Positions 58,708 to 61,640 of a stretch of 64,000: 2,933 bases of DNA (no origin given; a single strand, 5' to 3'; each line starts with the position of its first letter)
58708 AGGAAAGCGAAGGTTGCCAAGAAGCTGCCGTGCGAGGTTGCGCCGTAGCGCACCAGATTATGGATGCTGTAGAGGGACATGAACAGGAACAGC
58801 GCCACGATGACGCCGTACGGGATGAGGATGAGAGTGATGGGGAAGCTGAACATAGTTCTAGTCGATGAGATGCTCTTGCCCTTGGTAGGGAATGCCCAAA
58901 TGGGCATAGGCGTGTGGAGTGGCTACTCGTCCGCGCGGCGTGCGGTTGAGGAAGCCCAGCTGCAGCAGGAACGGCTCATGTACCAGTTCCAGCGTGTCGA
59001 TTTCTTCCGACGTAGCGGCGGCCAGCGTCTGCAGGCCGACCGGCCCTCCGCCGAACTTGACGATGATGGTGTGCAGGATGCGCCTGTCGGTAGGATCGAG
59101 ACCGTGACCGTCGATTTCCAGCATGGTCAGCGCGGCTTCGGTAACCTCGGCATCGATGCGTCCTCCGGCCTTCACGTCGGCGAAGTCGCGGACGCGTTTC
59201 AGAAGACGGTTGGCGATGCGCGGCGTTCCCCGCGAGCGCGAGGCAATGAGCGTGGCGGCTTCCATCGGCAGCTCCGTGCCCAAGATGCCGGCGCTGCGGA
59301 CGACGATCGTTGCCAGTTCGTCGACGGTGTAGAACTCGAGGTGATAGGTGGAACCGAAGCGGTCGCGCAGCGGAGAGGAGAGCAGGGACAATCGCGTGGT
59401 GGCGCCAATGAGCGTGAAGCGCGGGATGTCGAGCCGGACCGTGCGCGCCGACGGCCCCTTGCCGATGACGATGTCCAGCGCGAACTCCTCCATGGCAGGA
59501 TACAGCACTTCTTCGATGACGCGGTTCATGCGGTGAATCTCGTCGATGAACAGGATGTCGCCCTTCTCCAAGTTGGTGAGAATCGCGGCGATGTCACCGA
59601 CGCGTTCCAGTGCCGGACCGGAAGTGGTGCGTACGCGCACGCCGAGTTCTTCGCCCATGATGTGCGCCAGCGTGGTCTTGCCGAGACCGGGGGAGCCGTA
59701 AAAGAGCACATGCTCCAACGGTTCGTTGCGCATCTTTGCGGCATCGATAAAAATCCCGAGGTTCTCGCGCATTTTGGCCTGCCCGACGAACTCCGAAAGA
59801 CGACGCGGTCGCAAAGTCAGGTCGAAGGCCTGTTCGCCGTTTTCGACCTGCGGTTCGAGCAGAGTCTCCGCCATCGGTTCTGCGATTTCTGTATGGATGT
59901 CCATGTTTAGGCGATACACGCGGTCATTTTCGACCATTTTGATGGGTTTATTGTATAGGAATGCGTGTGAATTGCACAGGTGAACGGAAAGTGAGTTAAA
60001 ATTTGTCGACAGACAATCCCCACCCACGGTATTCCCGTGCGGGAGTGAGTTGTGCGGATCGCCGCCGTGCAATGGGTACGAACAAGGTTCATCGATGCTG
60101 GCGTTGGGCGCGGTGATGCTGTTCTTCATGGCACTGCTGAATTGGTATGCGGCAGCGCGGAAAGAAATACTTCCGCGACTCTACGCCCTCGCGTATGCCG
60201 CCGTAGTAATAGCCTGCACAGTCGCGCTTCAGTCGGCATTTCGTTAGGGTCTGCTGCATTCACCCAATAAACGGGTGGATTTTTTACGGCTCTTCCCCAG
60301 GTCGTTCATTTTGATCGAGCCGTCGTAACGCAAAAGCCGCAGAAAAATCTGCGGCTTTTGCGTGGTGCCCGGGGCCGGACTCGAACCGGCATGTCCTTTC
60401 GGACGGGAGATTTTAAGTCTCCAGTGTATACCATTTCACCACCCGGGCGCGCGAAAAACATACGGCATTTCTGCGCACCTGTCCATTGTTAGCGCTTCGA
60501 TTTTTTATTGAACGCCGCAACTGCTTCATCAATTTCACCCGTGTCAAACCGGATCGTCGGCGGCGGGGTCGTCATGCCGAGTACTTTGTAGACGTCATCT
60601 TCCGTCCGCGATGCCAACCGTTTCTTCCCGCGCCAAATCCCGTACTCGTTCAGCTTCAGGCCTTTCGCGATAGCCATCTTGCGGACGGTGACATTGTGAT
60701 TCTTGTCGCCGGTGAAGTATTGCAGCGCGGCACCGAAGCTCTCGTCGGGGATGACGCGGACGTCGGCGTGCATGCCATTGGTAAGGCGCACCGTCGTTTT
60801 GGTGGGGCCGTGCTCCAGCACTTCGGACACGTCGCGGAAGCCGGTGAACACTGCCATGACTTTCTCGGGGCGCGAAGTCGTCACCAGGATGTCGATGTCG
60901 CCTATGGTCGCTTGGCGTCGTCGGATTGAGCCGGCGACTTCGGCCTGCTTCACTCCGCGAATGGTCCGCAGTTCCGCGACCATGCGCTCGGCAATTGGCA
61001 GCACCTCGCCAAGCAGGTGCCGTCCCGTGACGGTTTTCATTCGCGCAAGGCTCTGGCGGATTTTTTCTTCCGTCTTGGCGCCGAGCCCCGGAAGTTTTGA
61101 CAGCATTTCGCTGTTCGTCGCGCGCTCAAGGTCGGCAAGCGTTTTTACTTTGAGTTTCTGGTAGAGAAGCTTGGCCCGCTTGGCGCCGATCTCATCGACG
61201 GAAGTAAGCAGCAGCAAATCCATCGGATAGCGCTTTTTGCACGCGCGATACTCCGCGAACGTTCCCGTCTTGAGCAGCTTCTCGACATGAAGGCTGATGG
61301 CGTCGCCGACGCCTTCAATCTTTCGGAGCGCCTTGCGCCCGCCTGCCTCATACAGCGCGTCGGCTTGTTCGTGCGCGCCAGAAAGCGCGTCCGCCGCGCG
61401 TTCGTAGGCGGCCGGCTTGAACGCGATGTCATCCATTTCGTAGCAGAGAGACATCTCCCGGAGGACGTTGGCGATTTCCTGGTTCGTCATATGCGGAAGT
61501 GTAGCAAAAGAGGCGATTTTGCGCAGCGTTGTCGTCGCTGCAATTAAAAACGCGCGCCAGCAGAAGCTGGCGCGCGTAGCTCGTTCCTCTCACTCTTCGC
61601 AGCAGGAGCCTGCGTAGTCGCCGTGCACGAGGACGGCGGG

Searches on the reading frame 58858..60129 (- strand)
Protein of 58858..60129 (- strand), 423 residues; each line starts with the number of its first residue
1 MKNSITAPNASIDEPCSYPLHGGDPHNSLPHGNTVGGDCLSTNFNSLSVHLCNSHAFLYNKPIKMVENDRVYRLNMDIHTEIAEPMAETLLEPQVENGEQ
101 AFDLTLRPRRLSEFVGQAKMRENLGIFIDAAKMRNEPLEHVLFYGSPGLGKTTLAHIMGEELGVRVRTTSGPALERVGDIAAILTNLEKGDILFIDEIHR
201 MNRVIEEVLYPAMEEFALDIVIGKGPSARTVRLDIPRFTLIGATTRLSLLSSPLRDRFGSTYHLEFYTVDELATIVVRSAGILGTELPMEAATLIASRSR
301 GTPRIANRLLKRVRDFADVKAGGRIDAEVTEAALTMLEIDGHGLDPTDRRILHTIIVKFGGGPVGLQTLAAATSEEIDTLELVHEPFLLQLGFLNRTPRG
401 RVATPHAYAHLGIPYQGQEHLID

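Call 41: search_protein_families(library=pfam, proteins=[window:58858-60129:-], max_evalue=0.001)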
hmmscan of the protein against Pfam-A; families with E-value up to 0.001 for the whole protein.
window:58858-60129:- (423 aa): 6 families
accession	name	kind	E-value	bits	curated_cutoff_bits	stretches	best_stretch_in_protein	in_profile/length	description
PF05496.18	RuvB_N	-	1.3e-76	256.2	27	1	106-264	1-159/159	Holliday junction DNA helicase RuvB P-loop domain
PF17864.7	AAA_lid_4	-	5.9e-30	103.3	27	1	267-340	1-74/74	RuvB AAA lid domain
PF05491.19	RuvB_C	-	1.9e-21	76.2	24.7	1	342-411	2-71/72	RuvB C-terminal winged helix domain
PF00004.35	AAA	-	2.3e-19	70.6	21.2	1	141-264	1-129/131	ATPase family associated with various cellular activities (AAA)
PF07728.20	AAA_5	-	5.7e-08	33.3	22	1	140-258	1-139/139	AAA domain (dynein-related subfamily)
PF06068.19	TIP49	-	8.6e-05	22.3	23.8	1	113-167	25-79/347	TIP49 P-loop domain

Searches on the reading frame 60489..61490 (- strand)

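Call 41: search_protein_families(library=pfam, proteins=[window:60489-61490:-], max_evalue=0.001)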
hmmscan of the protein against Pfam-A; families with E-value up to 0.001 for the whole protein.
window:60489-61490:- (333 aa): 6 families
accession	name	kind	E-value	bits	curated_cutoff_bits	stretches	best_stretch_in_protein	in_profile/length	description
PF14791.11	DNA_pol_B_thumb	-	1.6e-19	70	25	1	255-314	1-62/63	DNA polymerase beta thumb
PF14716.13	HHH_8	-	3.1e-14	53.5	30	1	1-77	1-72/73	Helix-hairpin-helix domain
PF14520.12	HHH_5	-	6.3e-11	43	27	1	94-148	3-55/57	Helix-hairpin-helix domain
PF14792.12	DNA_pol_B_palm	-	6.9e-06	26.7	25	1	162-210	6-54/113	DNA polymerase beta palm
PF12826.13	HHH_2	-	7.7e-05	23.2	27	0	98-147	8-54/64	Helix-hairpin-helix motif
PF10391.15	DNA_pol_lambd_f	-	0.00083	19.6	29.8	0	94-130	2-36/51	Fingers domain of DNA polymerase lambda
